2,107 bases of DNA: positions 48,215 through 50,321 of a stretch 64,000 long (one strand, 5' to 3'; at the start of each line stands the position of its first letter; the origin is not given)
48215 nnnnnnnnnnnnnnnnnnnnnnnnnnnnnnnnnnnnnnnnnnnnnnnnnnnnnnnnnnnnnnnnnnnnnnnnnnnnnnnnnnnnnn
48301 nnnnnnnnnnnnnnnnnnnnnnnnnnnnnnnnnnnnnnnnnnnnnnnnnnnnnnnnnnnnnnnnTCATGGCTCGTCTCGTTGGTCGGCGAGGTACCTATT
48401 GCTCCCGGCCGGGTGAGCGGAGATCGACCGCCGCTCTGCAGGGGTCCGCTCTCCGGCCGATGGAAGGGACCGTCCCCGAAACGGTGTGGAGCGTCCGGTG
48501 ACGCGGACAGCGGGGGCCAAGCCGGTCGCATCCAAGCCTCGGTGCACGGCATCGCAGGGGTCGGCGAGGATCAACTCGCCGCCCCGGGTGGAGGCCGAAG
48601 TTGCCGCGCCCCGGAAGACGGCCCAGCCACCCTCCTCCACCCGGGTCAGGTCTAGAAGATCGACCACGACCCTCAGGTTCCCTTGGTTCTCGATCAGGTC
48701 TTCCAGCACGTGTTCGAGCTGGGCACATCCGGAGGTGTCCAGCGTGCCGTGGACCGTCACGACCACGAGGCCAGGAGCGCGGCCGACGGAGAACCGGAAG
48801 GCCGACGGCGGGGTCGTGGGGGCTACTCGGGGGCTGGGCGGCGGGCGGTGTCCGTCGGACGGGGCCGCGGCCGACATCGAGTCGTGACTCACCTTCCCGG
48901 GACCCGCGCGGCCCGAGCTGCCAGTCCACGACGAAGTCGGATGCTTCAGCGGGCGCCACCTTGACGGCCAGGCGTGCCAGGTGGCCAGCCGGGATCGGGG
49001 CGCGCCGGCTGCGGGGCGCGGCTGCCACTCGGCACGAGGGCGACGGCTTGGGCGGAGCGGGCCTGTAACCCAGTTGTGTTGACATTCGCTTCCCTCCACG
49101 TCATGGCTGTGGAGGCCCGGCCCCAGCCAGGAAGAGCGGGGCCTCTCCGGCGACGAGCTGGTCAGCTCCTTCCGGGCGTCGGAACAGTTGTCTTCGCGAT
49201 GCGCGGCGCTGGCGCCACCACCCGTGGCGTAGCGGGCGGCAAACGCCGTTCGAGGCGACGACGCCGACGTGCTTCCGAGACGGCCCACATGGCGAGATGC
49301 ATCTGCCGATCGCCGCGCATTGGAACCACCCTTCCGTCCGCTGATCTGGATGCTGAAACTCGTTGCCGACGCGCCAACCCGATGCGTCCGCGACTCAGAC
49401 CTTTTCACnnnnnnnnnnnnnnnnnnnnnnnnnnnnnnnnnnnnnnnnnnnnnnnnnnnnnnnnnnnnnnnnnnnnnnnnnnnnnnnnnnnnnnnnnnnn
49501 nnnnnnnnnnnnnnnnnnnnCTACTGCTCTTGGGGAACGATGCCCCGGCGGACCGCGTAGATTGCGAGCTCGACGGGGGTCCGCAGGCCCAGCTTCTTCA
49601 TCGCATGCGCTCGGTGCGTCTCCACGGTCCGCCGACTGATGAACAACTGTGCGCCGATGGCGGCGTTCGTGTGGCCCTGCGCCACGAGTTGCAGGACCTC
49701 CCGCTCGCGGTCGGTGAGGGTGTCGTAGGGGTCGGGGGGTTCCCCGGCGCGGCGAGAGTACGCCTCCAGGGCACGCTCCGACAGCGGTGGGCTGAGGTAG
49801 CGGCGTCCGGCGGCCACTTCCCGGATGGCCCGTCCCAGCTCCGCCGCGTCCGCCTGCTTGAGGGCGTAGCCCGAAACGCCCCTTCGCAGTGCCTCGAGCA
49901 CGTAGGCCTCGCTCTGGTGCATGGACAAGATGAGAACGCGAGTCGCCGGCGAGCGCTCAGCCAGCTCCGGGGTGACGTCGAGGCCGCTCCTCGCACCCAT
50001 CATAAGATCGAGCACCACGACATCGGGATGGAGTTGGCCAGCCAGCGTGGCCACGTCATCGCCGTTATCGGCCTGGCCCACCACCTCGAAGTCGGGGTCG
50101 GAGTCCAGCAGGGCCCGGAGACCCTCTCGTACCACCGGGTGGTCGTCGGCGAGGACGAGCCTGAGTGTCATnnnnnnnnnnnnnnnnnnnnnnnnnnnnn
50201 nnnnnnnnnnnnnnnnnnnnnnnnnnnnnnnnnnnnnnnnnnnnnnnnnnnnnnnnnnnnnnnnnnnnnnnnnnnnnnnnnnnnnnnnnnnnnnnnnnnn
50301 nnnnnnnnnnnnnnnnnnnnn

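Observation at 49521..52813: Two-component system whose sensor kinase contains GAF domains generated by perfect 507-bp tandem duplication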

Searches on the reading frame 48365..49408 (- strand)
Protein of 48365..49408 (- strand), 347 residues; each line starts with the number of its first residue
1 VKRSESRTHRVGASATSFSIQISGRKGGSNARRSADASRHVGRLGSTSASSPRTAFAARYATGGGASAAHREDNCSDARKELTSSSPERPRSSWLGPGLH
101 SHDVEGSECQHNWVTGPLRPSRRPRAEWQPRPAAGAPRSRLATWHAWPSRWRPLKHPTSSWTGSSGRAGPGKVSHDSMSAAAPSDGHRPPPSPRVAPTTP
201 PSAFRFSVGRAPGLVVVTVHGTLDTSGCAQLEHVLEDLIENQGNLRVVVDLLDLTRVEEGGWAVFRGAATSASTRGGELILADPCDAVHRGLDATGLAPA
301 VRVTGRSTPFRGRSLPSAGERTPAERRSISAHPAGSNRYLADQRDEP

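Call 5: search_protein_families(library=pfam, proteins=[window:48365-49408:-], max_evalue=0.01)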
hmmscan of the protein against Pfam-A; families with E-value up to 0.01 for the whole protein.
window:48365-49408:- (347 aa): 2 families
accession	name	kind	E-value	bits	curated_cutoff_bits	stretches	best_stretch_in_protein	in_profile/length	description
PF01740.26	STAS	-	2.3e-09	37.4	22.6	1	210-301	6-97/106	STAS domain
PF13466.11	STAS_2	-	1.3e-06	28.9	29.2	1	217-297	1-79/80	STAS domain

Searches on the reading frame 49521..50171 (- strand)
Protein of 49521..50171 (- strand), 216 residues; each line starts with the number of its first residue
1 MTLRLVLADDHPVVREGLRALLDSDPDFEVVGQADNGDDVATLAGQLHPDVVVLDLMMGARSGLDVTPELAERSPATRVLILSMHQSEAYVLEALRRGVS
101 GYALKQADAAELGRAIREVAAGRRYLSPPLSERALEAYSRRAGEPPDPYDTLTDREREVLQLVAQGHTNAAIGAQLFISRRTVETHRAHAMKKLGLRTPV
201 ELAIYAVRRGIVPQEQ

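Call 5: search_protein_families(library=pfam, proteins=[window:49521-50171:-], max_evalue=0.01)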
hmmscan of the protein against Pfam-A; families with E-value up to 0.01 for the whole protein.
window:49521-50171:- (216 aa): 6 families
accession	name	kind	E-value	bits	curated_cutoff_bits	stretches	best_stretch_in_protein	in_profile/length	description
PF00072.30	Response_reg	-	2.4e-24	86.1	30.2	1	6-116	2-110/111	Response regulator receiver domain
PF00196.25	GerE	-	2.7e-20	72.2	23.5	1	150-206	1-57/57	Bacterial regulatory proteins, luxR family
PF08281.18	Sigma70_r4_2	-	1.7e-06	28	25.7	1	151-194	10-54/54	Sigma-70, region 4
PF04545.22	Sigma70_r4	-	5.7e-06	26.2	24.1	1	150-194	3-48/50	Sigma-70, region 4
PF13384.12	HTH_23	-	2e-05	24.7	24.6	1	156-184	7-35/50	Homeodomain-like domain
PF13518.12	HTH_28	-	0.0017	18.9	25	1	158-186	4-32/52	Helix-turn-helix domain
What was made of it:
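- Checked: The regulator is 49521..50171 (-), 216 aa, with Response_reg and GerE domains (call 5).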

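Call 36: search_protein_families(library=ncbifam, proteins=[window:49521-50171:-], max_evalue=0.001)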
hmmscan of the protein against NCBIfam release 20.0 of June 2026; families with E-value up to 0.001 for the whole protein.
window:49521-50171:- (216 aa): 72 families (the best 25 are shown)
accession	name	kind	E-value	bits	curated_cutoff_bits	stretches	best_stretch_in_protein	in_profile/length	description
NF052445.1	RespRegMctR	equivalog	3.8e-51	173.4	300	1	3-211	2-204/205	two-component system response regulator MctR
NF011896.0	PRK15369.1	equivalog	1.2e-47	162.3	242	1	2-211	3-209/211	two component system response regulator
NF007935.0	PRK10651.1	equivalog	1.4e-46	158.4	250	1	4-209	8-213/216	two-component system response regulator NarL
NF047785.1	respo_reg_MadR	equivalog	3.2e-46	157.3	300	1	3-211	1-208/209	MadR family response regulator transcription factor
NF007708.0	PRK10403.1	equivalog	1.1e-37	129.6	343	1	3-205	7-207/215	nitrate/nitrite response regulator protein NarP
NF007018.1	PRK09483.1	equivalog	2.4e-36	125.4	280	1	5-215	4-212/217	UvrY/SirA/GacA family response regulator transcription factor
NF007685.0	PRK10360.1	equivalog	8.7e-29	100.7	258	1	4-203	3-189/196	response regulator transcription factor UhpA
NF007419.0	PRK09958.1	equivalog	2.1e-21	76.4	251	1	6-209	4-201/204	acid-sensing system DNA-binding response regulator EvgA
NF007403.0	PRK09935.1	equivalog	1.2e-19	70.8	271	1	5-207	6-205/210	fimbria biosynthesis transcriptional regulator FimZ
NF006900.1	PRK09390.1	equivalog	1.2e-19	70.6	255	1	7-201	9-192/203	response regulator FixJ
NF040749.1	tetrathio_RR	equivalog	2.9e-18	66.3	290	1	7-200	4-182/191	tetrathionate respiration response regulator TtrR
NF008098.0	PRK10840.1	equivalog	8.8e-18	64.6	235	1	3-206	4-205/216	response regulator transcription factor RcsB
NF041830.1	RR_TF_ErdR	exception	4.3e-17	62.5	390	1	4-204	3-203/213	response regulator transcription factor ErdR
NF001965.0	PRK00742.1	subfamily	1.7e-15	57.1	293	1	2-108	3-110/357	chemotaxis-specific protein-glutamate methyltransferase CheB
NF009206.0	PRK12555.1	subfamily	6.9e-15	54.8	342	1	4-99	2-98/340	chemotaxis-specific protein-glutamate methyltransferase CheB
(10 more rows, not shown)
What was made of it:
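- On MctS/MctR, NarX/NarL, UhpB/UhpA, LiaS and similar (NCBIfam equivalogs): Best regulator hit is MctR at 173.4 bits against 300 (call 36).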
